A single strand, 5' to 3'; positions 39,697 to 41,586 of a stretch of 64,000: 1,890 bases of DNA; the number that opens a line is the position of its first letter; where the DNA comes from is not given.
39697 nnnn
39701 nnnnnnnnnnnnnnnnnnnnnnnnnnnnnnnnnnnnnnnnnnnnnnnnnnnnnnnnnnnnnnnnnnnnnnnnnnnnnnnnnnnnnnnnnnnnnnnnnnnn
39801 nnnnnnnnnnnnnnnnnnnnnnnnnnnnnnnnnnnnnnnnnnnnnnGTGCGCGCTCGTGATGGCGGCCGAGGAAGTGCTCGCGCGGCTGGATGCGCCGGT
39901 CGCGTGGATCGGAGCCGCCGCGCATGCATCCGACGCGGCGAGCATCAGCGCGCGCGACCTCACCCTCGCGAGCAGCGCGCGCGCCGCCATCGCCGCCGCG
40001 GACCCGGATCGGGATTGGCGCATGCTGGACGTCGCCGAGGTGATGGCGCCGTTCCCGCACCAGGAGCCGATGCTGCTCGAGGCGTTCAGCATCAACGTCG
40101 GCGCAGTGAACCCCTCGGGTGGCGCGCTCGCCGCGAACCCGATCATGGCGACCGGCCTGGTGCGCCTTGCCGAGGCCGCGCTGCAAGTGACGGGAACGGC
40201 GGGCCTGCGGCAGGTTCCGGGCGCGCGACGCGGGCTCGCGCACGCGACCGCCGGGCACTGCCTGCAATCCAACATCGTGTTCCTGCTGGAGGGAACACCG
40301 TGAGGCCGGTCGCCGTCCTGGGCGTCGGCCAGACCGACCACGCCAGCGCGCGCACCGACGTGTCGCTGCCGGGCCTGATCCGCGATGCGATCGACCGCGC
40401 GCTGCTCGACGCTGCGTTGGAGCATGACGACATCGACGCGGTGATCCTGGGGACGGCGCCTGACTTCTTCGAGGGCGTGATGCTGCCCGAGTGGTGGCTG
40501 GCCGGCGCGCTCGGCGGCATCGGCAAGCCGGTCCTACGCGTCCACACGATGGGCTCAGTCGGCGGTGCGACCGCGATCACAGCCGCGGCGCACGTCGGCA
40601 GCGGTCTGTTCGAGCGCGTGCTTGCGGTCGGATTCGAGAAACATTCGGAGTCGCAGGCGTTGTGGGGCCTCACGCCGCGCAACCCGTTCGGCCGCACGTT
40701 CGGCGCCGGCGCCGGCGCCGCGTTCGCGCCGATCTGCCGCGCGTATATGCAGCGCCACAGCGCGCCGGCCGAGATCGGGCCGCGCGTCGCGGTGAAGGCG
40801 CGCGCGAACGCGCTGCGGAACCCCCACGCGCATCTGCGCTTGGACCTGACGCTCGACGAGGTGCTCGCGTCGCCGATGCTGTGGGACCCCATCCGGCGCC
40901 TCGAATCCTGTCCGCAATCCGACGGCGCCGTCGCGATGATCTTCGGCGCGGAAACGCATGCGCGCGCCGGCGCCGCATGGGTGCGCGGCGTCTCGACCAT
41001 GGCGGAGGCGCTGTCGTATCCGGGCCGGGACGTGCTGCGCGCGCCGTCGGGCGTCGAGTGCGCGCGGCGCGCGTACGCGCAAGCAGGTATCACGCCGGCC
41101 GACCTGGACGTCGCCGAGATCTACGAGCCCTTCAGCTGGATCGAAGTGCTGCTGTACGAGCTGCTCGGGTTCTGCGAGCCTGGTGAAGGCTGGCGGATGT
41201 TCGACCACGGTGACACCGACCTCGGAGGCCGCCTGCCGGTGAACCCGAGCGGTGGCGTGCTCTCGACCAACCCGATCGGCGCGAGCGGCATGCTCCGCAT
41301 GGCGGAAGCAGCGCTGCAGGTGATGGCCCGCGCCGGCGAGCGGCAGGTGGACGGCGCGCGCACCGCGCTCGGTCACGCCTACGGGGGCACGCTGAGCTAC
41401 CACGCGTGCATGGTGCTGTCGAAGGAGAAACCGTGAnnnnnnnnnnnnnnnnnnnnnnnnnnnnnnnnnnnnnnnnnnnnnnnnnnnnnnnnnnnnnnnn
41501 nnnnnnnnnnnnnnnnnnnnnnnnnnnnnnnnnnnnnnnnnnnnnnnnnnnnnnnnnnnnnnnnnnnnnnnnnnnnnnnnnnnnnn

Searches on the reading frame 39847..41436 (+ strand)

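Call 8: search_protein_families(library=pfam, proteins=[window:39847-41436:+], max_evalue=0.01)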
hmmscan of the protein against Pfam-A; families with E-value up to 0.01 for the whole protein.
window:39847-41436:+ (529 aa): 3 families
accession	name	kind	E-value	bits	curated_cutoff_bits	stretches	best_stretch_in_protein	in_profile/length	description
PF22691.2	Thiolase_C_1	-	8.5e-42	142.7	28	1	402-526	20-144/144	Thiolase C-terminal domain-like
PF00108.29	Thiolase_N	-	3.3e-06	27.1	26.4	1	164-270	10-119/260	Thiolase, N-terminal domain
PF02803.24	Thiolase_C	-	4e-05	23.7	27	1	404-499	26-103/123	Thiolase, C-terminal domain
